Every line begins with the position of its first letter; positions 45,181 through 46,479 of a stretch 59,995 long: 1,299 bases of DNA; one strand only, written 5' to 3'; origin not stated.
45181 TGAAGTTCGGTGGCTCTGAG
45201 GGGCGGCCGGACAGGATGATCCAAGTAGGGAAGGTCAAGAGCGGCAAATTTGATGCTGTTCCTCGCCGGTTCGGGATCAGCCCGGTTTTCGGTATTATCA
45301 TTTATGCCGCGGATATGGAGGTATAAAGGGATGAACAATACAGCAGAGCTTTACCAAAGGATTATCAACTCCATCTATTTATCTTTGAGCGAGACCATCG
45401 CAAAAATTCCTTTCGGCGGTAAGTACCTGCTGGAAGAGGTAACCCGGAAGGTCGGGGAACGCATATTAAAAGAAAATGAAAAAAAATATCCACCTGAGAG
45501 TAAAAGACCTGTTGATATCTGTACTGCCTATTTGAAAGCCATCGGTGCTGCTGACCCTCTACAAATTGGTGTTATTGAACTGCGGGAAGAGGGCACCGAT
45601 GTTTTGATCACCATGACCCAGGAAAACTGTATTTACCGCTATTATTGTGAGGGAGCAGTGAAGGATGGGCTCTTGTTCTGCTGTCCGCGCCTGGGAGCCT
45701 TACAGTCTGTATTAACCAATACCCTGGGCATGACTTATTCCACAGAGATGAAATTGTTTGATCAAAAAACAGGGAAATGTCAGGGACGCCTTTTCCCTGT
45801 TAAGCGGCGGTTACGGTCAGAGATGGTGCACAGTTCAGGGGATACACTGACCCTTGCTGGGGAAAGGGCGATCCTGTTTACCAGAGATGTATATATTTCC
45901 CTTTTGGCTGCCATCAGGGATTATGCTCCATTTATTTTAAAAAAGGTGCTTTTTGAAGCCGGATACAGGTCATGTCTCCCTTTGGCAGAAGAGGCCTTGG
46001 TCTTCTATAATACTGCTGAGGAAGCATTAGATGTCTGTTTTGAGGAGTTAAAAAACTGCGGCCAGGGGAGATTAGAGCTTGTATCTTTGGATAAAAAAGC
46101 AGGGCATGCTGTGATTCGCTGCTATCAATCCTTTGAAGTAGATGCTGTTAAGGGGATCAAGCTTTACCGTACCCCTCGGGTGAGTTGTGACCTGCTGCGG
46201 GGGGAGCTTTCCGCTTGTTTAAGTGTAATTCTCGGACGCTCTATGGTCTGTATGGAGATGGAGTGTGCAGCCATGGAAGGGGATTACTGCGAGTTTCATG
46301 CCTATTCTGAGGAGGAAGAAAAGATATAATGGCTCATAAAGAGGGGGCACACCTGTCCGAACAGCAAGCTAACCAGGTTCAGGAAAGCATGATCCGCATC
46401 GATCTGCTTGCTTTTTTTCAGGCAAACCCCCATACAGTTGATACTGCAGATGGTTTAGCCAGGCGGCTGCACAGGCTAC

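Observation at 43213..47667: Coupled five-gene KaiC-like ATPase / V4R / wHTH / orphan PAS-kinase cluster without kaiA, kaiB or a response regulator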

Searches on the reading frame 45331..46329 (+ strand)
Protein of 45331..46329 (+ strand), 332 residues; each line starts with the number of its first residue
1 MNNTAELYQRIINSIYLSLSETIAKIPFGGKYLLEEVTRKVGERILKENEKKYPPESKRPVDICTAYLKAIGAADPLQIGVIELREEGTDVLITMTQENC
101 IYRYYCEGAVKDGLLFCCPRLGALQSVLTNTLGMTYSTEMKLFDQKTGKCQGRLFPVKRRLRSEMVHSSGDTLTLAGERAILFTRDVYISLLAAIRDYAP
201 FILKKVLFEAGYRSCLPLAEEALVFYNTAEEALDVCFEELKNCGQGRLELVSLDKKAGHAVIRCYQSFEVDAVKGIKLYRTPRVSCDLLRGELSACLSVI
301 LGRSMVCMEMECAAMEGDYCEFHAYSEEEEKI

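Call 3: search_protein_families(library=pfam, proteins=[window:45331-46329:+], max_evalue=0.01)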
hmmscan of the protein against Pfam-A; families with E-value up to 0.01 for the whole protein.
window:45331-46329:+ (332 aa): 1 family
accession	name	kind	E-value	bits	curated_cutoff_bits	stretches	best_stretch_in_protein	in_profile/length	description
PF02830.23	V4R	-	1.5e-06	28.6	31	1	282-324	18-60/62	V4R domain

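Call 4: search_protein_families(library=ncbifam, proteins=[window:45331-46329:+], max_evalue=0.01)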
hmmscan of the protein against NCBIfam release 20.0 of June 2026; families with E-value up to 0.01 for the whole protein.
window:45331-46329:+ (332 aa): 1 family
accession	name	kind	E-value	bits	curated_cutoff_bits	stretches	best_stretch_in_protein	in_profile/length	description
NF053755.1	MsvR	equivalog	0.0002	21.1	220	1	233-323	154-235/236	transcriptional factor MsvR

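Call 12: search_protein_families(library=padloc, proteins=[window:45331-46329:+], max_evalue=0.01)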
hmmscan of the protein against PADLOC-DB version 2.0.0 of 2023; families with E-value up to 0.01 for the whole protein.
window:45331-46329:+ (332 aa): 0 families

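Call 14: find_homologous_proteins(query=window:45331-46329:+, max_evalue=0.001)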
Query window:45331-46329:+ (332 aa): 25 proteins with E <= 0.001 among 2638 candidates.
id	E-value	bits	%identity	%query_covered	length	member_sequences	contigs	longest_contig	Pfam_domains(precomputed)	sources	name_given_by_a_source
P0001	1.5e-203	693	93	100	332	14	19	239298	PF02830.24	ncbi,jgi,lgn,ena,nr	ncbi:MAG TPA: hypothetical protein GXX21_05410 [Syntrophomonadaceae bacterium]|nr:hypothetical prote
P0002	4.0e-156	537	72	99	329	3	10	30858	PF02830.24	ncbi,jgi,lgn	jgi:predicted hydrocarbon binding protein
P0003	3.2e-147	508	95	73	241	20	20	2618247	PF02830.24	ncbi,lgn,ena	-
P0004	3.6e-129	449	60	100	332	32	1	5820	PF02830.24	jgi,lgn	jgi:predicted hydrocarbon binding protein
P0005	6.2e-129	448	60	100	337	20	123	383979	PF02830.24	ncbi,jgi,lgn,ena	ncbi:MAG: hypothetical protein ACOX2E_00470 [Syntrophaceticus sp.]|jgi:predicted hydrocarbon binding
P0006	5.0e-127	442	61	100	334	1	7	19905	PF02830.24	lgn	-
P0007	8.4e-127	441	60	99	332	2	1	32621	PF02830.24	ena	-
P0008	3.3e-123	429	58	100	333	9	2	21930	PF02830.24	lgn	-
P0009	2.4e-120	420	59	100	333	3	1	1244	PF02830.24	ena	-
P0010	9.7e-117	408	57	99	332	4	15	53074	PF02830.24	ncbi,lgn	ncbi:MAG: V4R domain-containing protein [Syntrophaceticus sp.]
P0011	7.2e-116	405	55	99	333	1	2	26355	-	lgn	-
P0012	1.2e-115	404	55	100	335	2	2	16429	PF02830.24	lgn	-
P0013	8.4e-115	401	56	100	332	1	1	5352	PF02830.24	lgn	-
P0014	6.4e-104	366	52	99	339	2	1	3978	PF02830.24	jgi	jgi:predicted hydrocarbon binding protein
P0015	5.7e-103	363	50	99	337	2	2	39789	PF02830.24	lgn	-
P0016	1.7e-102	361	51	99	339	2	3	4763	PF02830.24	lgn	-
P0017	1.6e-100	354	49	100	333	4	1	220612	PF02830.24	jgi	-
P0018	2.6e-99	350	54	92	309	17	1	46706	PF02830.24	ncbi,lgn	-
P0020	2.8e-96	341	50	99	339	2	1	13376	PF02830.24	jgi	-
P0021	2.7e-75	272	43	97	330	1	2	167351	PF02830.24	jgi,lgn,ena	-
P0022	5.2e-75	271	43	97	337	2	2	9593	PF02830.24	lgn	-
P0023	1.2e-73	266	42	96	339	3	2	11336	PF02830.24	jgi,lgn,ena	jgi:predicted hydrocarbon binding protein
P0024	1.9e-73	266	42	96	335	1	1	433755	PF02830.24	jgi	-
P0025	1.1e-67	247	41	94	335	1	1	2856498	PF02830.24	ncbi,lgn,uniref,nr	ncbi:V4R domain-containing protein [Desulfofundulus salinus]|uniref:4-vinyl reductase n=1 Tax=Desulf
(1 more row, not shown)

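Call 16: find_encoding_contigs(protein=P0025, flank=8000, max_places=2)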
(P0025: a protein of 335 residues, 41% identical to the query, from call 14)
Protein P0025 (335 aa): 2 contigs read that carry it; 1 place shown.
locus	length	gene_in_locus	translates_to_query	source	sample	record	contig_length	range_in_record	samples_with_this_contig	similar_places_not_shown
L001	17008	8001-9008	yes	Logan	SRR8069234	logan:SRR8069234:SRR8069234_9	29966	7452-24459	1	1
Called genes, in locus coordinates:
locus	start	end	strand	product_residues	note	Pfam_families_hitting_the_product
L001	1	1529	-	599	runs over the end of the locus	PF01336:tRNA_anti-codon, PF00152:tRNA-synt_2, PF01409:tRNA-synt_2d (faint), PF02938:GAD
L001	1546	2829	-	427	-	PF13393:tRNA-synt_His, PF00587:tRNA-synt_2b, PF13393:tRNA-synt_His, PF03129:HGTP_anticodon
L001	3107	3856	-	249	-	PF01656:CbiA (weak), PF13614:AAA_31 (weak)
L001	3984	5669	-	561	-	PF00501:AMP-binding, PF13193:AMP-binding_C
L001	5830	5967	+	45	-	-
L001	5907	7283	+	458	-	PF00154:RecA_N (faint), PF03796:DnaB_C (faint), PF06745:ATPase, PF07088:GvpD_P-loop (faint), PF13481:AAA_25 (faint), PF23442:DUF7125 (faint), PF13479:AAA_24 (faint), PF06745:ATPase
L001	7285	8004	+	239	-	PF06745:ATPase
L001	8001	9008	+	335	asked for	PF02830:V4R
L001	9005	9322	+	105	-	-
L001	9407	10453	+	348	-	PF00989:PAS (weak), PF08448:PAS_4 (weak), PF00512:HisKA, PF02518:HATPase_c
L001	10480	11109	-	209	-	PF00753:Lactamase_B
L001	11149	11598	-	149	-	PF02580:Tyr_Deacylase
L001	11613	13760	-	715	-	PF01966:HD, PF13328:HD_4, PF04607:RelA_SpoT, PF02824:TGS, PF19296:RelA_AH, PF28438:RelA_RIS, PF13291:ACT_4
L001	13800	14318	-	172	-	PF00156:Pribosyltran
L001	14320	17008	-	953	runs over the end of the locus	PF01368:DHH, PF02272:DHHA1, PF17768:RecJ_OB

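Call 17: find_encoding_contigs(protein=P0005, flank=8000, max_places=2)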
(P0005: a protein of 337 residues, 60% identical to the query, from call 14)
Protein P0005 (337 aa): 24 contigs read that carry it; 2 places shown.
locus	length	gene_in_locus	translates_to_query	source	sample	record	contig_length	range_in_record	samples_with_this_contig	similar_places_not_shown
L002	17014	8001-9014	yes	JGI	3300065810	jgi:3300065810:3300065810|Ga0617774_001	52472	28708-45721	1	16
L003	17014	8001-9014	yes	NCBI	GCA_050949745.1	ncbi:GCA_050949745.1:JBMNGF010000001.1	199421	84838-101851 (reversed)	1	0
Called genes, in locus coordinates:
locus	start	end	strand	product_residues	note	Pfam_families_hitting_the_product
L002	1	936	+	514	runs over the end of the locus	PF01476:LysM, PF07501:G5, PF01551:Peptidase_M23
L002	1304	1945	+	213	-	PF13428:TPR_14 (faint), PF07719:TPR_2 (faint), PF14559:TPR_19 (faint), PF13424:TPR_12 (faint), PF00515:TPR_1 (faint), PF23914:TPR_CcmH_CycH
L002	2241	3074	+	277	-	PF13485:Peptidase_MA_2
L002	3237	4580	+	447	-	PF00275:EPSP_synthase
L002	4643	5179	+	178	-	PF02681:DUF212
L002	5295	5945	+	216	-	PF10294:Methyltransf_16, PF05175:MTS (weak), PF13847:Methyltransf_31, PF13649:Methyltransf_25 (weak)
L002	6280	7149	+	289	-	PF06745:ATPase, PF13481:AAA_25 (faint), PF06745:ATPase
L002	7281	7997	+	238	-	PF06745:ATPase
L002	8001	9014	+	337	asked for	PF02830:V4R (weak)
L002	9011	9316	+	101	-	-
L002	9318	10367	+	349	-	PF00512:HisKA, PF02518:HATPase_c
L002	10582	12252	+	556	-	PF03485:Arg_tRNA_synt_N, PF00750:tRNA-synt_1d (weak), PF01406:tRNA-synt_1e (faint), PF01921:tRNA-synt_1f (faint), PF09334:tRNA-synt_1g (faint), PF00750:tRNA-synt_1d (weak), PF05746:DALR_1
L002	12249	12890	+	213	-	PF13483:Lactamase_B_3, PF12706:Lactamase_B_2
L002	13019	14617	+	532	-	PF06418:CTP_synth_N, PF00117:GATase, PF07722:Peptidase_C26 (weak)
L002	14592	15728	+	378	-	PF02388:FemAB, PF13480:Acetyltransf_6, PF02388:FemAB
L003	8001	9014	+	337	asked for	PF02830:V4R (weak)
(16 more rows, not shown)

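Call 18: find_encoding_contigs(protein=P0024, flank=8000, max_places=2)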
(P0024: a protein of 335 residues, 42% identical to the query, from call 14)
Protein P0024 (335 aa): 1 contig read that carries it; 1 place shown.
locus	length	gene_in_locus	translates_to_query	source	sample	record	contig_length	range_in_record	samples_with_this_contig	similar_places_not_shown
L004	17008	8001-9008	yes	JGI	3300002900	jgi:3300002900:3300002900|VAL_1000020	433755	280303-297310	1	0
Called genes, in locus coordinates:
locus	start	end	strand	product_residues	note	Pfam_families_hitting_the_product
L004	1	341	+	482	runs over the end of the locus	PF02347:GDC-P, PF00266:Aminotran_5 (weak), PF21478:GcvP2_C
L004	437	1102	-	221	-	PF06130:PTAC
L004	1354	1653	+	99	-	PF01842:ACT (weak), PF13740:ACT_6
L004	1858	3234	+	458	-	PF05167:DUF711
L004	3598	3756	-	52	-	-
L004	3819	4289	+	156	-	PF18910:DUF5665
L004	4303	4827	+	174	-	PF00881:Nitroreductase, PF14512:TM1586_NiRdase (weak)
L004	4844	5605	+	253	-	PF01258:zf-dskA_traR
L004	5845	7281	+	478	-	PF00154:RecA_N (faint), PF05625:PAXNEB (faint), PF03796:DnaB_C (faint), PF06745:ATPase, PF13191:AAA_16 (faint), PF23442:DUF7125 (faint), PF06745:ATPase, PF13481:AAA_25, +1 more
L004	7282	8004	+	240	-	PF06745:ATPase, PF14417:MEDS (weak)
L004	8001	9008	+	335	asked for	PF02830:V4R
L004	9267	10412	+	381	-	PF00989:PAS, PF08448:PAS_4, PF13188:PAS_8 (weak), PF13426:PAS_9, PF00512:HisKA, PF02518:HATPase_c, PF13589:HATPase_c_3 (weak)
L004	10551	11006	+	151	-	PF01252:Peptidase_A8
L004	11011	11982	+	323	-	PF01479:S4, PF00849:PseudoU_synth_2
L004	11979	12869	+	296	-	PF00753:Lactamase_B, PF12706:Lactamase_B_2 (weak)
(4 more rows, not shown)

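Call 21: find_related_loci(query=A1, collection=genome_contigs, flank=7000)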
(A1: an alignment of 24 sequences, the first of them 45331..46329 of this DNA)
Query A1 (332 aa) in genome_contigs; peptide patterns used: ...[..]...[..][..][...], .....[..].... (x = any residue, [..] = any of these).
34 stretches matched a pattern; 15 encode a relative of the query (tblastn E <= 1e-3); 15 distinct loci.
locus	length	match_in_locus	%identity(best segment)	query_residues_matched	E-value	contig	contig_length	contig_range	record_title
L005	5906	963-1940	93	1-326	0e+0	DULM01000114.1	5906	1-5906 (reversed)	MAG TPA_asm: Syntrophomonadaceae bacterium isolate AS04akNAM_115 29499_AS04, whole genome shotgun sequence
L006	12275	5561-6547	72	1-330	1e-163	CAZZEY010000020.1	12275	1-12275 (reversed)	MAG TPA_asm: uncultured Syntrophaceticus sp. isolate binchicken_co139_771 genome assembly, contig: NODE_11364_length_122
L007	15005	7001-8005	60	1-331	3e-134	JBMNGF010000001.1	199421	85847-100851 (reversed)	MAG: Syntrophaceticus sp. isolate SBF912LR0HQ0155 contig_10391, whole genome shotgun sequence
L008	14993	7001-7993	59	1-332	3e-131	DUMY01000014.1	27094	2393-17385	MAG TPA_asm: Syntrophomonadaceae bacterium isolate AS05jafATM_105 4631_AS05, whole genome shotgun sequence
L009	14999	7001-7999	58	1-331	4e-128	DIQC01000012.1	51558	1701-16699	MAG TPA_asm: Thermacetogenium sp. UBA5472 UBA5472_contig_5038, whole genome shotgun sequence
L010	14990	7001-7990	52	1-331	1e-110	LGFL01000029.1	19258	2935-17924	MAG: Thermoanaerobacterales bacterium 50_218 S_scaffold_191, whole genome shotgun sequence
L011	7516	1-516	98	161-332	4e-108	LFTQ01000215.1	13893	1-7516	MAG: Clostridia bacterium DTU068 scaffold5280, whole genome shotgun sequence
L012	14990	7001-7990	60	1-331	1e-134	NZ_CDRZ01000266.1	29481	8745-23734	Syntrophaceticus schinkii strain Sp3, whole genome shotgun sequence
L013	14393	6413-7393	50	1-328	2e-101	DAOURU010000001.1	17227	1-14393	MAG TPA_asm: Bacillota bacterium isolate CSMAG_528 CSMAG_528_k127_5179_length_17227_cov_7.0000, whole genome shotgun seq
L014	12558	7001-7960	38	2-322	6e-72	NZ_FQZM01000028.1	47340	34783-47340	Desulfofundulus thermosubterraneus DSM 16057, whole genome shotgun sequence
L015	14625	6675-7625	39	12-331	2e-71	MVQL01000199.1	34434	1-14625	MAG: Pelotomaculum sp. PtaB.Bin104 A4E53_contig000200, whole genome shotgun sequence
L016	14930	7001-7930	41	11-322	1e-70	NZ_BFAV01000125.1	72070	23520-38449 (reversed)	Desulfocucumis palustris strain NAW-5 NODE_125, whole genome shotgun sequence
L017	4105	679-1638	39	2-322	9e-70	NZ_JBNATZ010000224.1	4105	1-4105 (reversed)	MAG: Desulfofundulus sp. isolate Kamch4342-3A-MB-06 bin6.fa-224, whole genome shotgun sequence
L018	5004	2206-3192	38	1-331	2e-66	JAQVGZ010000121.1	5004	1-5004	MAG: Desulfotomaculaceae bacterium isolate STE_194 NODE_51263_length_5004_cov_5.051056_Sandtown_E, whole genome shotgun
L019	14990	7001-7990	52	1-331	2e-110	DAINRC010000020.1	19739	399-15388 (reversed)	MAG TPA_asm: Bacillota bacterium isolate CTOTU24187 NODE_38_length_19739_cov_8.046078, whole genome shotgun sequence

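Call 22: search_solved_structures(query=A1, max_evalue=1, show_alignments=3)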
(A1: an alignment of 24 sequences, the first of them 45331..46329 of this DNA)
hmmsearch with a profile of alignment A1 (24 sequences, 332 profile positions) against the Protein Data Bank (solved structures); distinct sequences matched with E-value up to 1: 13.
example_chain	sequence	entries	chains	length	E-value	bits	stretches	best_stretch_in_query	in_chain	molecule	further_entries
6iy8_A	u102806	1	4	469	1.6e-05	27.3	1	208-328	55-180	Positive regulator CapR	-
5fi0_A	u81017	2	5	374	0.00099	21.4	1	9-128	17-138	Phosphatidylinositol 3,4,5-trisphosphate-dependent Rac exchanger 1 protein,Phosphatidylino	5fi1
4yon_A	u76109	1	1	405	0.0012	21.1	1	10-128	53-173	Phosphatidylinositol 3,4,5-trisphosphate-dependent Rac exchanger 1 protein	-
7rx9_A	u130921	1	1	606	0.0014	20.9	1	10-128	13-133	Phosphatidylinositol 3,4,5-trisphosphate-dependent Rac exchanger 1 protein, Endolysin chim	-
5kbe_A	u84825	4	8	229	0.014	17.6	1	209-326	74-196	MopR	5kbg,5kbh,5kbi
7vqf_A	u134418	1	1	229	0.015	17.5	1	209-326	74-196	Phenol sensing regulator, MopR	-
8tua_A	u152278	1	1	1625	0.018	17.3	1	10-128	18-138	Phosphatidylinositol 3,4,5-trisphosphate-dependent Rac exchanger 1 protein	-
6pcv_A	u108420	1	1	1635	0.018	17.3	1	10-128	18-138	Phosphatidylinositol (3,4,5) trisphosphate-dependent Rac exchanger 1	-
7syf_A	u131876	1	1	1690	0.02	17.1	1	10-128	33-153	Phosphatidylinositol 3,4,5-trisphosphate-dependent Rac exchanger 1 protein,Endolysin chime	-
8i7r_S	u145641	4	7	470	0.11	14.7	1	274-312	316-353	Sperm-associated antigen 8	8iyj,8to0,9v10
2osd_A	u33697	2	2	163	0.16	14.2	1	284-328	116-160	Hypothetical protein MJ1460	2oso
1j2w_A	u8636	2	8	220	0.23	13.7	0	191-233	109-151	Aldolase protein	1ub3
7rro_D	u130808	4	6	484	0.45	12.7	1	271-312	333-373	Sperm associated antigen 8 | Sperm-associated antigen 8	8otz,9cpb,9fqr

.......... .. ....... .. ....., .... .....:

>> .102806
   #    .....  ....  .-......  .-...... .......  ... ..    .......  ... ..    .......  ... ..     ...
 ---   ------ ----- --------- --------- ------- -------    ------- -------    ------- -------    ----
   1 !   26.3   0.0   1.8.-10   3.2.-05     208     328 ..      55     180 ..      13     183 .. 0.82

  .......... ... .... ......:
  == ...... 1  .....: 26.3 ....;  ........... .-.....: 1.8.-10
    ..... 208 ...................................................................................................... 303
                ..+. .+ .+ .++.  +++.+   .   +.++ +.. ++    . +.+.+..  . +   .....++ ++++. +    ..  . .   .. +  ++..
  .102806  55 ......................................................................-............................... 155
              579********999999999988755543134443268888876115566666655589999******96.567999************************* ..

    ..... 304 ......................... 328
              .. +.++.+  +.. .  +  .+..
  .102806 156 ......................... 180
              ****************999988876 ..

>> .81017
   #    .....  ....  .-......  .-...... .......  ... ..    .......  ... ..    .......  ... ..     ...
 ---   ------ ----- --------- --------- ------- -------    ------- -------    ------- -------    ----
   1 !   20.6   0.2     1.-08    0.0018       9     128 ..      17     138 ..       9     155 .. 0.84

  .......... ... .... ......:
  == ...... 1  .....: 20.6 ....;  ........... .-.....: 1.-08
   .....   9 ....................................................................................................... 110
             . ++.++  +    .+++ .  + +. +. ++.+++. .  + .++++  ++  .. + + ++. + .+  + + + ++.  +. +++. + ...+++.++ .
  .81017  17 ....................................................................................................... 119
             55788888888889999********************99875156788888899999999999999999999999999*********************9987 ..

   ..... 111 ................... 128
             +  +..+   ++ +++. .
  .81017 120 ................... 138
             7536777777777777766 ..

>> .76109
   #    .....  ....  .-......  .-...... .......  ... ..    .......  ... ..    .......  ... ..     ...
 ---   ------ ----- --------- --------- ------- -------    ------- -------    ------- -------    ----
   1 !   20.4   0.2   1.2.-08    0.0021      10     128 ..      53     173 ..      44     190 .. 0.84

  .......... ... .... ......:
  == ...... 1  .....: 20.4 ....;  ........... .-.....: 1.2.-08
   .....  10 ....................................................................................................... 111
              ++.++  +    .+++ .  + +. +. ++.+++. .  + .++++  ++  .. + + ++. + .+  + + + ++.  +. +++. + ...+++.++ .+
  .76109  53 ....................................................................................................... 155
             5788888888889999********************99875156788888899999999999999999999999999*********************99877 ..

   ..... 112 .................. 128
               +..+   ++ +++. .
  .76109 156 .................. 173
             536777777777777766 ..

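Call 46: predict_structure(alignment_id=A1)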
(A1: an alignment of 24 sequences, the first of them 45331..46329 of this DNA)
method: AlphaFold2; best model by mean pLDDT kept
length: 332 residues; sequences in the alignment: 24
mean_pLDDT: 72.1   pTM: 0.46
mean pLDDT of the five models: 72.1, 71.5, 71.2, 71.0, 70.3
residues with pLDDT >= 90: 36; 70-90: 179; 50-70: 64; < 50: 53
segments of 3 or more residues with pLDDT < 50: 27-29, 159-187, 269-280, 330-332
pLDDT, mean of each block of 10 residues (from residue 1): 69 84 61 72 73 77 83 53 84 79 81 79 86 84 72 75 36 35 43 59 70 82 86 85 77 90 72 37 72 92 87 73 77 40
secondary structure, 60 per line:
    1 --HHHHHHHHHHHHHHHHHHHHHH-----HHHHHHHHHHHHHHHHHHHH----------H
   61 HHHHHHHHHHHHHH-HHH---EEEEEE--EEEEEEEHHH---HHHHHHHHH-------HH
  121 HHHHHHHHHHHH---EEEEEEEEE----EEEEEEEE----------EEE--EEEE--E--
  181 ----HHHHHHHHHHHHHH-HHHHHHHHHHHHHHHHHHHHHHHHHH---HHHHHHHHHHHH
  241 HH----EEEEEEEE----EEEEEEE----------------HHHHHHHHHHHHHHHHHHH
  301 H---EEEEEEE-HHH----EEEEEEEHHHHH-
elements in order: H3-24 H30-49 H60-74 E82-87 E90-96 H103-111 H119-132 E136-144 E149-156 E167-169 E172-175 H185-198 H200-225 H229-242 E247-254 E259-265 H282-301 E305-311 E320-326 H327-331
